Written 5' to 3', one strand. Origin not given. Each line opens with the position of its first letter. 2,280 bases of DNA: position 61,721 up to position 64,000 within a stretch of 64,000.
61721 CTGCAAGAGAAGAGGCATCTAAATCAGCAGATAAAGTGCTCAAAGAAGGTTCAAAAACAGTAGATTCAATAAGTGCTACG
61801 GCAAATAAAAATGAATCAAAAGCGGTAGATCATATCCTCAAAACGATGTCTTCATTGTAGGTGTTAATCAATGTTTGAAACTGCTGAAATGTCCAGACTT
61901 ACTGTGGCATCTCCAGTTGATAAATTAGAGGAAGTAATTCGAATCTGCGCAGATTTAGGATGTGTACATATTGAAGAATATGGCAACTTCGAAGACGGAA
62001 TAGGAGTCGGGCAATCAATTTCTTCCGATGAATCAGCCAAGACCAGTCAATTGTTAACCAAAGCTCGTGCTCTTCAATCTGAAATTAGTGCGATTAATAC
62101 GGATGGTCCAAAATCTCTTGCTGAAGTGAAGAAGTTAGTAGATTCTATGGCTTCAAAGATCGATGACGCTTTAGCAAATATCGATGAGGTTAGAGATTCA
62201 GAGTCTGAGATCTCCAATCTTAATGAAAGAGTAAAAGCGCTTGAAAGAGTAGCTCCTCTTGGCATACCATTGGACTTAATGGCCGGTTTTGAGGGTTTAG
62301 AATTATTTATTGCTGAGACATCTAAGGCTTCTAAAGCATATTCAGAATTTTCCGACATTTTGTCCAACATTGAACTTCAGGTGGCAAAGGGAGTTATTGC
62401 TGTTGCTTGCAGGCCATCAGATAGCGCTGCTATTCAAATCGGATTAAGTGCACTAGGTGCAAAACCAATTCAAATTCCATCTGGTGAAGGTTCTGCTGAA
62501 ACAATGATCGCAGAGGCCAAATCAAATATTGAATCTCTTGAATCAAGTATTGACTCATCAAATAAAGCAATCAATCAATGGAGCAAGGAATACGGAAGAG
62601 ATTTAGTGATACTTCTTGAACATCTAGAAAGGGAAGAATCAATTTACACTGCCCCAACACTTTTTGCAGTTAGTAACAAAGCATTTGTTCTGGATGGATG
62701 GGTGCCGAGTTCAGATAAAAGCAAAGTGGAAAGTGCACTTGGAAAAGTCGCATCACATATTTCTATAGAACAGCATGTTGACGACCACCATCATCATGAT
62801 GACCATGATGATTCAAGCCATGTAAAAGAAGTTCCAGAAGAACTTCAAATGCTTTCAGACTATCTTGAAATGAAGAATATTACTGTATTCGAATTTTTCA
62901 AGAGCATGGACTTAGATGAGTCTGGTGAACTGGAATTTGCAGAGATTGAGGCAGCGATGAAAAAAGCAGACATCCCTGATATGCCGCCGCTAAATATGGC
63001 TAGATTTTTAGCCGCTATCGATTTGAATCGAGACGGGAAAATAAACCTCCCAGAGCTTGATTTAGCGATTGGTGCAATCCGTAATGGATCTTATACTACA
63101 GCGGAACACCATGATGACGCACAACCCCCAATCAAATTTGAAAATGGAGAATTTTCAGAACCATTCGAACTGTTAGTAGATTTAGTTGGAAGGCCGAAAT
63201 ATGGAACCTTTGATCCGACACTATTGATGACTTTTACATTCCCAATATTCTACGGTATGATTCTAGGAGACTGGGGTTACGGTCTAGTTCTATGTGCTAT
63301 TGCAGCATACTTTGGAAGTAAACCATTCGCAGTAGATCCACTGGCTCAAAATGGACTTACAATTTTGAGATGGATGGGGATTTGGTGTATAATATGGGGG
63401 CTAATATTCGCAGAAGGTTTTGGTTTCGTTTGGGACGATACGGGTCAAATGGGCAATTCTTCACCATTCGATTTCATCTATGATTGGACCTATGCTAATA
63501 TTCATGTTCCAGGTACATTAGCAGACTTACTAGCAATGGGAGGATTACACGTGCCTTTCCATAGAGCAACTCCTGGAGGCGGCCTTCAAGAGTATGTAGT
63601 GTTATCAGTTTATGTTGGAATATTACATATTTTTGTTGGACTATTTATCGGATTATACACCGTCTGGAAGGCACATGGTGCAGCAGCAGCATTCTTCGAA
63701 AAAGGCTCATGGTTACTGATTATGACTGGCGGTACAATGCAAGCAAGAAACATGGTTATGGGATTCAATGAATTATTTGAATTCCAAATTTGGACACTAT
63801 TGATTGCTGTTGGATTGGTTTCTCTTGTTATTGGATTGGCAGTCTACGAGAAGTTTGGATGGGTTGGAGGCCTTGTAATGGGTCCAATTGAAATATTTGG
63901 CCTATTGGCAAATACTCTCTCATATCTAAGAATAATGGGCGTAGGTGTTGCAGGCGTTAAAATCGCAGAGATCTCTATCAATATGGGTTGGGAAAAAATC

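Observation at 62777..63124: EF-hand pair flanked by His/Asp-rich tracts inserted into A-type ATP synthase subunit I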

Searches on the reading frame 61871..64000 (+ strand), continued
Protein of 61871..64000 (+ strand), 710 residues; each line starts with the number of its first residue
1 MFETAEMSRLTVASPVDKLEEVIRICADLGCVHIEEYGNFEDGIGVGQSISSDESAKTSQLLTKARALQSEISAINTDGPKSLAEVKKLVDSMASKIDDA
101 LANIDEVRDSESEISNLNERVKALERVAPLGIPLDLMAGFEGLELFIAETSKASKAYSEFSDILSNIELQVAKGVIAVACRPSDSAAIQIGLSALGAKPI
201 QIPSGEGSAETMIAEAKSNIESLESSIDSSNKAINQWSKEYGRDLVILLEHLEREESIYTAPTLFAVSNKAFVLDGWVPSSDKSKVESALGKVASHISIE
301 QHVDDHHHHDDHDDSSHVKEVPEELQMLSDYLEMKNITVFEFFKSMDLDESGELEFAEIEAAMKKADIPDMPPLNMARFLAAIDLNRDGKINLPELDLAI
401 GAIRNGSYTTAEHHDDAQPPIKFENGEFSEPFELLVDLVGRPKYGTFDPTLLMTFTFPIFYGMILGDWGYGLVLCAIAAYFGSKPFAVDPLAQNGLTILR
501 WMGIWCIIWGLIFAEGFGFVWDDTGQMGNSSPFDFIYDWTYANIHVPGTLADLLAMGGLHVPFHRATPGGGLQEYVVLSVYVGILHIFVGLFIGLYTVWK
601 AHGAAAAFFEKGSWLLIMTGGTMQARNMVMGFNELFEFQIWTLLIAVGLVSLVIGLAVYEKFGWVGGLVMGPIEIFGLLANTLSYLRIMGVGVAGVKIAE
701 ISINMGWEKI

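Call 34: predict_structure(alignment_id=A1)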
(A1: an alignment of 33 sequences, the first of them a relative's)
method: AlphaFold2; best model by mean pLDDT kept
length: 782 residues; sequences in the alignment: 33
mean_pLDDT: 57.4   pTM: 0.35
mean pLDDT of the five models: 57.4, 56.4, 55.6, 54.7, 51.8
residues with pLDDT >= 90: 39; 70-90: 246; 50-70: 156; < 50: 341
segments of 3 or more residues with pLDDT < 50: 1-5, 34-48, 262-268, 303-319, 408-467, 509-591, 593-603, 605-610, 620-638, 656-710, 732-782
pLDDT, mean of each block of 10 residues (from residue 1): 54 72 75 41 40 77 86 79 83 90 92 85 74 56 74 85 83 77 83 81 68 88 94 91 88 75 48 69 82 80 39 33 77 80 70 68 59 64 69 75 62 27 24 24 23 29 40 69 63 54 55 37 35 37 30 26 29 35 44 43 46 50 44 44 59 50 35 36 35 34 44 58 60 43 37 37 40 31 33
secondary structure, 60 per line:
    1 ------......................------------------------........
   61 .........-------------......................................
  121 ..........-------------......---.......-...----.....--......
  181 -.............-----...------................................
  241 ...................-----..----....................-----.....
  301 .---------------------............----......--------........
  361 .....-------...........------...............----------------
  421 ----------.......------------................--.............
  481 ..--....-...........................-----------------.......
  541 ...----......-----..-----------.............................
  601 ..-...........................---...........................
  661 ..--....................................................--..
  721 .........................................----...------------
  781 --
elements in order (helices of 4 or more, strands of 3 or more residues): E7-15 H16-28 H53-69 H83-130 E144-149 H153-159 E168-172 E175-180 H182-194 E200-202 H209-259 E271-279 H280-290 E296-301 H323-334 H339-344 E353-355 H356-365 H373-383 E390-392 H393-404 H431-437 H450-465 H468-482 H485-488 H490-516 H534-543 H548-553 H572-602 H604-630 H634-662 H665-716 H719-761

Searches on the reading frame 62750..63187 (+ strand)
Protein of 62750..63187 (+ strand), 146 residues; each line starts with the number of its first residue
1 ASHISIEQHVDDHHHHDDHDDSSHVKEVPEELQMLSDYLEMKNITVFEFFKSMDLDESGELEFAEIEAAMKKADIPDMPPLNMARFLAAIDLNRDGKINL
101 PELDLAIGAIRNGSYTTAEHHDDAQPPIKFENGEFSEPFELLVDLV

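Call 47: predict_structure(alignment_id=A2)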
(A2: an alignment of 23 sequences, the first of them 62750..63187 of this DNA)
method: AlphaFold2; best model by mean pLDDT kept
length: 146 residues; sequences in the alignment: 23
mean_pLDDT: 61.4   pTM: 0.45
mean pLDDT of the five models: 61.4, 57.8, 54.8, 54.5, 51.4
residues with pLDDT >= 90: 0; 70-90: 63; 50-70: 34; < 50: 49
segments of 3 or more residues with pLDDT < 50: 1-25, 117-125, 129-136, 140-143
pLDDT, mean of each block of 10 residues (from residue 1): 42 37 51 79 79 67 74 61 72 77 79 56 47 49 46
secondary structure, 60 per line:
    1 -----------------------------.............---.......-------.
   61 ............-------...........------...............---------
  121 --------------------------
elements in order: H30-42 H46-52 E60-62 H63-72 H80-90 E97-99 H100-111

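Call 49: fold_search(model_id=the predicted structure, library=pdb)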
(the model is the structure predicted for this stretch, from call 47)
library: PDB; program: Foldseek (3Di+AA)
matches with E <= 10: 808; with E <= 0.001: 0
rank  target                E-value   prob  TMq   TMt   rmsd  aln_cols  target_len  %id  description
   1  8snb_7D               1.1e-02  0.99  0.33  0.10   6.9        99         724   21  atomic model of sea urchin sperm doublet microtubule (48-nm periodicity) (released 2023-06-28)
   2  8snb_7B               3.7e-02  0.95  0.34  0.14   7.8       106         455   23  atomic model of sea urchin sperm doublet microtubule (48-nm periodicity) (released 2023-06-28)
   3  9e78_0l               4.2e-02  0.99  0.42  0.12  13.7        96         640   18  48-nm repeat of the Leishmania tarentolae doublet microtubule (released 2025-03-12)
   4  5d43_A                4.2e-02  0.97  0.29  0.29   5.5        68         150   26  crystal structrue of Mouse centrin 1 in calcium-saturated form (released 2016-09-07)
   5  2kn2_MODEL_1_A        4.4e-02  0.99  0.36  0.52   3.2        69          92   23  Solution structure of the C-terminal domain of soybean calmodulin isoform 4 fused with the calmodulin-binding  (released 2009-08-25)
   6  8g2z_2L               4.4e-02  0.95  0.34  0.10   7.0        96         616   18  48-nm doublet microtubule from Tetrahymena thermophila strain CU428 (released 2023-06-14)
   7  9d5n_CG               5.3e-02  0.99  0.36  0.29   4.3        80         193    9  48-nm doublet microtubule from Trichomonas vaginalis strain G3 (released 2025-05-14)
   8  8fmn_A                5.7e-02  1.00  0.33  0.31   2.4        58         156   21  Complex structure of K210 deletion Troponin complex (released 2024-01-31)
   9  5ve9_A                5.7e-02  0.99  0.38  0.56   3.4        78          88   23  Structure of hACF7 EF1-EF2-GAR domains (released 2017-06-21)
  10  8g3d_2L               6.0e-02  0.91  0.35  0.11  17.1       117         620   17  48-nm doublet microtubule from Tetrahymena thermophila strain K40R (released 2023-06-14)
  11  8g2z_4R               6.4e-02  0.99  0.40  0.12   3.6        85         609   14  48-nm doublet microtubule from Tetrahymena thermophila strain CU428 (released 2023-06-14)
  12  8dgk_MODEL_1_A        6.4e-02  0.97  0.33  0.54   3.7        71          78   20  NMR structure of calmodulin bound to N-terminal site in the beta-subunit of cyclic nucleotide-gated channel (released 2022-12-14)
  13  8g3d_3B               7.7e-02  0.99  0.41  0.22   4.1        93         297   22  48-nm doublet microtubule from Tetrahymena thermophila strain K40R (released 2023-06-14)
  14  3ox6_F                7.7e-02  0.98  0.34  0.34   4.3        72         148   21  Crystal Structure of the calcium sensor calcium-binding protein 1 (CaBP1) (released 2010-12-22)
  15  2m7n_MODEL_1_A        7.7e-02  0.97  0.28  0.52   3.3        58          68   33  C-terminal structure of (Y81F)-EhCaBP1 (released 2013-06-19)
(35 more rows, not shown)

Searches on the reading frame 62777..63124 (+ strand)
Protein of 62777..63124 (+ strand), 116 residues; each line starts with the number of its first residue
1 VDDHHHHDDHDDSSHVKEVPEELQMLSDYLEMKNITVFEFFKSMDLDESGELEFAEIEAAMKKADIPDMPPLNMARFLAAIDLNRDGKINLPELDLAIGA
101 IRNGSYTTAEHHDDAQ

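Call 6: search_protein_families(library=pfam, proteins=[window:62777-63124:+], max_evalue=1)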
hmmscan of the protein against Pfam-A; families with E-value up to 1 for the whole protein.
window:62777-63124:+ (116 aa): 7 families
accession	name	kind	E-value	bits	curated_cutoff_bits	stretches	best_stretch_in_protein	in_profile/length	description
PF00036.39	EF-hand_1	-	6.3e-09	35.2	25.4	2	38-63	3-28/29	EF hand domain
PF13202.12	EF-hand_5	-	5.4e-08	32.4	25.9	2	78-94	5-21/25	EF hand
PF13405.12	EF-hand_6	-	5.7e-07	29.2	25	2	39-63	4-28/30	EF-hand domain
PF13499.12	EF-hand_7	-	6.8e-07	30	30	1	38-93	5-61/67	EF-hand domain pair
PF13833.12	EF-hand_8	-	0.026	14.7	28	0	79-93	32-46/54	EF-hand domain pair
PF00404.24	Dockerin_1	-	0.033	14.8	22.9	1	75-90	30-45/57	Dockerin type I domain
PF10591.15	SPARC_Ca_bdg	-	0.086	13.6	22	1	25-93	45-109/113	Secreted protein acidic and rich in cysteine Ca binding region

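Call 7: search_protein_families(library=ncbifam, proteins=[window:62777-63124:+], max_evalue=1)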
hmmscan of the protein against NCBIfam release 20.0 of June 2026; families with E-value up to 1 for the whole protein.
window:62777-63124:+ (116 aa): 2 families
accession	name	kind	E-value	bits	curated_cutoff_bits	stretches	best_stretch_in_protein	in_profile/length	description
NF041410.1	XopAW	subfamily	5.9e-06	26.2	120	1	29-104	57-133/235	XopAW family type III secretion system calcium-binding effector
NF053806.1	lanmdlnLanM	equivalog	0.059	13.4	135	0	39-71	52-84/132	lanmodulin LanM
